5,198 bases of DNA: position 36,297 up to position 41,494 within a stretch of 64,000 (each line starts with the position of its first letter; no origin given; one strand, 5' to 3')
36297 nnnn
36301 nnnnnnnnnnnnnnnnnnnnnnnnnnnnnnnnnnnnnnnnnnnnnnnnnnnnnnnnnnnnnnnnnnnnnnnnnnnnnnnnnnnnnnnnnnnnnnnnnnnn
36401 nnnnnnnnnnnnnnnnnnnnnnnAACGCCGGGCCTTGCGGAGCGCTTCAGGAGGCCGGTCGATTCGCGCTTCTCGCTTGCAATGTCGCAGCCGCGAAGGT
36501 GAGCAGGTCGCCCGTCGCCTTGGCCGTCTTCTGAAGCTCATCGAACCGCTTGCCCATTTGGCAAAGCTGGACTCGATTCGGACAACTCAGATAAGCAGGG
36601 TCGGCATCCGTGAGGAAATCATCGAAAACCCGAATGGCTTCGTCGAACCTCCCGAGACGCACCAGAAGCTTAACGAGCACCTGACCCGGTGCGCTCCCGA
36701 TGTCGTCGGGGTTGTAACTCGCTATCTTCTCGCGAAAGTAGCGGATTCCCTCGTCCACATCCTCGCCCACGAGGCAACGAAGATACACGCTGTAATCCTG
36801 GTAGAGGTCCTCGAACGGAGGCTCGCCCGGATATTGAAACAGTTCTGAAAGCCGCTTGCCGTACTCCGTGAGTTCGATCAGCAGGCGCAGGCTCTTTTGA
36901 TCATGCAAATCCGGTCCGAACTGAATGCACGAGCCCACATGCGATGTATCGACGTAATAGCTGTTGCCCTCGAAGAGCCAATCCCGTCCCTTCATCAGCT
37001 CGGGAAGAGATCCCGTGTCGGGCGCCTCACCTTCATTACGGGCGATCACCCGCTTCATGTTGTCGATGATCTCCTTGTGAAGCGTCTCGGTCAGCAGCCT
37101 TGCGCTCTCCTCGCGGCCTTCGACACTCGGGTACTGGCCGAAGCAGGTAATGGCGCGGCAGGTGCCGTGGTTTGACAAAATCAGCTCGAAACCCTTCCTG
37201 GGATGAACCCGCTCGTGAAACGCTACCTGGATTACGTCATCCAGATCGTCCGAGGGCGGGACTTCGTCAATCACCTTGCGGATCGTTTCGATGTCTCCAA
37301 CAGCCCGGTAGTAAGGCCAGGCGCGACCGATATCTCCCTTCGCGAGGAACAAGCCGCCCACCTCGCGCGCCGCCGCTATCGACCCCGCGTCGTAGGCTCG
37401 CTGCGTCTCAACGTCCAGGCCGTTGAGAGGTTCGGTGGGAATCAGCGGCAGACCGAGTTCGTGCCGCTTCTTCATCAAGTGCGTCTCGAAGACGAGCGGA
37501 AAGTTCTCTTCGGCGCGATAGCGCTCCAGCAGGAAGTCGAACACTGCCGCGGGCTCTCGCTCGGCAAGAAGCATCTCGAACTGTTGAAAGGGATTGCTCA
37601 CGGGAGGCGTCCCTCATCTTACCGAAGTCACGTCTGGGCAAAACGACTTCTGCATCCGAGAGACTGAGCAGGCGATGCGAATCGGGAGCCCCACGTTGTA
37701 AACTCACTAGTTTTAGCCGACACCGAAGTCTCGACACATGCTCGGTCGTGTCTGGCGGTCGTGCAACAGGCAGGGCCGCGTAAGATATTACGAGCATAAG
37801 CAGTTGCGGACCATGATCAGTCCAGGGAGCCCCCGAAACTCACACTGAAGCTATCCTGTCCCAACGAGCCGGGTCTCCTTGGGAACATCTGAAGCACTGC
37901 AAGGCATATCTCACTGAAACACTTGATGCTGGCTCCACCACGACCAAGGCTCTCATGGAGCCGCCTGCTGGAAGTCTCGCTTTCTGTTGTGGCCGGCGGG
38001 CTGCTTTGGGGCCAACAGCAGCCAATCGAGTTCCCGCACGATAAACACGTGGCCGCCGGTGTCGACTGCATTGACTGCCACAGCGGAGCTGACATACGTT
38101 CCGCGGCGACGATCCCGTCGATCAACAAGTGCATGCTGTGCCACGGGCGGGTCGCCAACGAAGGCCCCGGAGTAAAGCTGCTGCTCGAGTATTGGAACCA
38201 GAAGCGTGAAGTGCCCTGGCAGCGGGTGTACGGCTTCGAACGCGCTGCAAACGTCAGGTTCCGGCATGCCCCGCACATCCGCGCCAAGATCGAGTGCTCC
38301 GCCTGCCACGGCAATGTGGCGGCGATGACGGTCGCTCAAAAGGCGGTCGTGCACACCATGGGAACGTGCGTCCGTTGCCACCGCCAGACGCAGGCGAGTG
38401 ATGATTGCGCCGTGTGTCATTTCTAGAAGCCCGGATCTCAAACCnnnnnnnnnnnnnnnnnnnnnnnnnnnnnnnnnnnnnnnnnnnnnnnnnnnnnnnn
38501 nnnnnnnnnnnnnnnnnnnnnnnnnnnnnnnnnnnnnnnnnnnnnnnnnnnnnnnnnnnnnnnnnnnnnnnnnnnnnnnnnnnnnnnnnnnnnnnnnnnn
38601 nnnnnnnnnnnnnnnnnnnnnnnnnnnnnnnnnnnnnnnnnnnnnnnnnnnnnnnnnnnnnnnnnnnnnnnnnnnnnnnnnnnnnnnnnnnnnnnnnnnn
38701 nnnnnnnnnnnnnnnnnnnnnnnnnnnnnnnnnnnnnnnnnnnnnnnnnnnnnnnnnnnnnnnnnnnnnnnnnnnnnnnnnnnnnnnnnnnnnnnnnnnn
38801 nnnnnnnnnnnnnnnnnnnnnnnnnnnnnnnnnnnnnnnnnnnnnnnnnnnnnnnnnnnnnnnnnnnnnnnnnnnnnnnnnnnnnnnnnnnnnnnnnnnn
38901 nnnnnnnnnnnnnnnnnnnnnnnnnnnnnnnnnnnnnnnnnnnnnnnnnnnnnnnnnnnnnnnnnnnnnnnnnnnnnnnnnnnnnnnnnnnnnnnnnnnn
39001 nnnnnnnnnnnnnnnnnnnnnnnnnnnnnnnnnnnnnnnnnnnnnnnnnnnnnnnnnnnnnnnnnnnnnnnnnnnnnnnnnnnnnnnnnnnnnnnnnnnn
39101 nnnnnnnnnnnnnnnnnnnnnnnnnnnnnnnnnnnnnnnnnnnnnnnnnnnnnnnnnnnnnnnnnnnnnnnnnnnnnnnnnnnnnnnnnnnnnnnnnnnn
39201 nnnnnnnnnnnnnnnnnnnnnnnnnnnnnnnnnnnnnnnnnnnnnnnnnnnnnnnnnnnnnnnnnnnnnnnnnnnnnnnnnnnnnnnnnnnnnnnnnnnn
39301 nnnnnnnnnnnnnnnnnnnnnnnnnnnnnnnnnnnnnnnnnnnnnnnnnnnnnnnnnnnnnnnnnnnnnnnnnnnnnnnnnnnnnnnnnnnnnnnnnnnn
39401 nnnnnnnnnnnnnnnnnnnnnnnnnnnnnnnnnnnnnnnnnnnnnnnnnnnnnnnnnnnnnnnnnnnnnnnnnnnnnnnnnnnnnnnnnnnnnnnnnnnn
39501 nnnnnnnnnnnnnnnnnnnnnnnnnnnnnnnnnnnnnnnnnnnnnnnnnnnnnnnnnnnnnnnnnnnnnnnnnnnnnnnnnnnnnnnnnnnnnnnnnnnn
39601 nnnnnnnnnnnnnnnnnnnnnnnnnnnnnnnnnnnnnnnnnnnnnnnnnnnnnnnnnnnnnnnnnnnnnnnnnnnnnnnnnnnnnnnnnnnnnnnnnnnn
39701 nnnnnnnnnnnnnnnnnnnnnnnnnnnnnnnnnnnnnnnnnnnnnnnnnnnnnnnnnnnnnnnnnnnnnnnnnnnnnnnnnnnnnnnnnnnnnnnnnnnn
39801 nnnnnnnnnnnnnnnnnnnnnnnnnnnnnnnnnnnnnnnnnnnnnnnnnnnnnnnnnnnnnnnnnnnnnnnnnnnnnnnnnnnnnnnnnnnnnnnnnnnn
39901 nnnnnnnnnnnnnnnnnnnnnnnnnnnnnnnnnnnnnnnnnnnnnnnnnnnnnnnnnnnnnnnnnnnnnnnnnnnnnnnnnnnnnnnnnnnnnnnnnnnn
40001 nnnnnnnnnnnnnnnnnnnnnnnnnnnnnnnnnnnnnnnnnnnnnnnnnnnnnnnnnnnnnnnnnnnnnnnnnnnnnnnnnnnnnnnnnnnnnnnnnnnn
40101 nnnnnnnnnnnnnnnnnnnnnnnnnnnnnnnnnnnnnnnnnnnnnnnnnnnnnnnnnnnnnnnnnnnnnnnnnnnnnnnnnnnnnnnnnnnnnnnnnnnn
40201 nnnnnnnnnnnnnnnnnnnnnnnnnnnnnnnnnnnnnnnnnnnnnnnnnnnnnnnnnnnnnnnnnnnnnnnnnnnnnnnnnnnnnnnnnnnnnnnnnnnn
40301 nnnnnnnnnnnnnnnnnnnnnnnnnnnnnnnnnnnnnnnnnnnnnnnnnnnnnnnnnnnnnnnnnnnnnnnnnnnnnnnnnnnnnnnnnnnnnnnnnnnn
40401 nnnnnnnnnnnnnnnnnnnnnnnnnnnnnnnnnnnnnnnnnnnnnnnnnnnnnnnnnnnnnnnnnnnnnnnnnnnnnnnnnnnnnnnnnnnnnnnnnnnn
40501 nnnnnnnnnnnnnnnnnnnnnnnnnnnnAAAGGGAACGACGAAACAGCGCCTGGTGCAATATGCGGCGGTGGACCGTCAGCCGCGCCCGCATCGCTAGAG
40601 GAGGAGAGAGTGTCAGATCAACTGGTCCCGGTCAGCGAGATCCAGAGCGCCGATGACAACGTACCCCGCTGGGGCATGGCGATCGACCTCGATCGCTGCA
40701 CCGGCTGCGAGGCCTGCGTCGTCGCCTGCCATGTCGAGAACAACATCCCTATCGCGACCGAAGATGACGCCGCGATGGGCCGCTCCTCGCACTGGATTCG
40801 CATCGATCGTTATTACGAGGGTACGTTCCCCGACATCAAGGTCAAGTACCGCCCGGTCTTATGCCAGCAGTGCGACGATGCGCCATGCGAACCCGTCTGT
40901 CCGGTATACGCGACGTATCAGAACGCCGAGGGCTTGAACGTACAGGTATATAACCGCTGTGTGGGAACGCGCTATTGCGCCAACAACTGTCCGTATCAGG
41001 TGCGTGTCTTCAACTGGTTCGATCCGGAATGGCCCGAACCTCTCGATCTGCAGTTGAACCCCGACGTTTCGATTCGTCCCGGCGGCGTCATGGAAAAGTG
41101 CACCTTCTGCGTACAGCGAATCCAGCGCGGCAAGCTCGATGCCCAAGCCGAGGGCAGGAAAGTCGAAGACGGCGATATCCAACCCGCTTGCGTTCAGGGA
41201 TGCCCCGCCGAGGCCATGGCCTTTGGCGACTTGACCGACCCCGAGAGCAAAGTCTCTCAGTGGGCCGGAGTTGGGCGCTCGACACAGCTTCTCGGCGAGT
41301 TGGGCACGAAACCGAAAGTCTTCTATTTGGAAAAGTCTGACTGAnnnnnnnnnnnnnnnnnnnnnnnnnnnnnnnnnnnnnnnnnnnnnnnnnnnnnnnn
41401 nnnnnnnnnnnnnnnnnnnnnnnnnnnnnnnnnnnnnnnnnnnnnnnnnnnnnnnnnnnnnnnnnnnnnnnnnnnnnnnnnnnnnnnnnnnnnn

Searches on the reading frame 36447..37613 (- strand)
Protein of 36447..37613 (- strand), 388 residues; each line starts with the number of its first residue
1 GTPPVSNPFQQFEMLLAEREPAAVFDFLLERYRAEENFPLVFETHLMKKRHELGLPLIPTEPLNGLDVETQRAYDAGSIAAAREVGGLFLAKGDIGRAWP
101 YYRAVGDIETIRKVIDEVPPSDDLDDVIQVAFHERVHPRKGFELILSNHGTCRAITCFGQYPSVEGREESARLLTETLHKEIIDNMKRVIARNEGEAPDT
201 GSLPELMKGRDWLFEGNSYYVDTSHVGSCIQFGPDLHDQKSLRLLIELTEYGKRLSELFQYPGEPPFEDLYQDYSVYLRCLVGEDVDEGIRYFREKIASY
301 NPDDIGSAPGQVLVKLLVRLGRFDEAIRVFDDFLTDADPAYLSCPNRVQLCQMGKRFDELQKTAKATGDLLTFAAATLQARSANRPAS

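Call 69: search_protein_families(library=pfam, proteins=[window:36447-37613:-], max_evalue=0.001)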
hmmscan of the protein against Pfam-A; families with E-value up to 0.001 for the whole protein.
window:36447-37613:- (388 aa): 1 family
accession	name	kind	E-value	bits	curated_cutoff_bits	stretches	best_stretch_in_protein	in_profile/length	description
PF13428.12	TPR_14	-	0.00095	20.1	23.5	0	312-336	6-30/44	Tetratricopeptide repeat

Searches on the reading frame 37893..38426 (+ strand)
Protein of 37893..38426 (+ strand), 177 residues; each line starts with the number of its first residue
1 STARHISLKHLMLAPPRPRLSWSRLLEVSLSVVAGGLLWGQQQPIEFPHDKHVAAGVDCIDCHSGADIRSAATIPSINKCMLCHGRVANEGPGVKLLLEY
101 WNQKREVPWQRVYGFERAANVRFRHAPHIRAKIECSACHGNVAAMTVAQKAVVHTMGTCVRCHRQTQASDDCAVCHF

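Call 69: search_protein_families(library=pfam, proteins=[window:37893-38426:+], max_evalue=0.001)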
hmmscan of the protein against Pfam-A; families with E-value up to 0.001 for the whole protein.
window:37893-38426:+ (177 aa): 3 families
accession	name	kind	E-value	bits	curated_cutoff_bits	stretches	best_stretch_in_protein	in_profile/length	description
PF14522.11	Cytochrome_C7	-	9.9e-11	41.8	24.8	2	121-176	1-66/67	Cytochrome c7 and related cytochrome c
PF02085.21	Cytochrom_CIII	-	5e-09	36.8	22.9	1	41-88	17-57/101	Class III cytochrome C family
PF14537.11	Cytochrom_c3_2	-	2.4e-07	31.5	25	1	52-89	2-38/79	Cytochrome c3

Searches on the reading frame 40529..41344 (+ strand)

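Call 69: search_protein_families(library=pfam, proteins=[window:40529-41344:+], max_evalue=0.001)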
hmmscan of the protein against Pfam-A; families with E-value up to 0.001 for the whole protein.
window:40529-41344:+ (271 aa): 10 families
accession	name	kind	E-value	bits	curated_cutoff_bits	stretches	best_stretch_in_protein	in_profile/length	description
PF12838.12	Fer4_7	-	4.7e-13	49.8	27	2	56-126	1-50/52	4Fe-4S dicluster domain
PF13247.11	Fer4_11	-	1e-11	45.3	26.2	1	104-163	2-63/100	4Fe-4S dicluster domain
PF13187.11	Fer4_9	-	5.2e-08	33.2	27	0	143-230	1-52/52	4Fe-4S dicluster domain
PF13237.11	Fer4_10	-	6.9e-07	29.5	25.5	0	50-71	2-25/53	4Fe-4S dicluster domain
PF12837.12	Fer4_6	-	3.5e-06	27.2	25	1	51-69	3-21/24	4Fe-4S binding domain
PF12797.12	Fer4_2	-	4.7e-06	26.7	24.5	1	48-68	1-21/22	4Fe-4S binding domain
PF25160.1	LdpA_Fe-S-bd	-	1.1e-05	25.5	27.6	0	117-157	6-41/49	LdpA Fe-S cluster-binding domain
PF13183.11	Fer4_8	-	3.2e-05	24.8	27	1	54-126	2-66/68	4Fe-4S dicluster domain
PF13534.11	Fer4_17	-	0.00052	20.9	22.2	0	56-71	1-16/61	4Fe-4S dicluster domain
PF00037.32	Fer4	-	0.00062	19.9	21.1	1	51-67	2-18/24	4Fe-4S binding domain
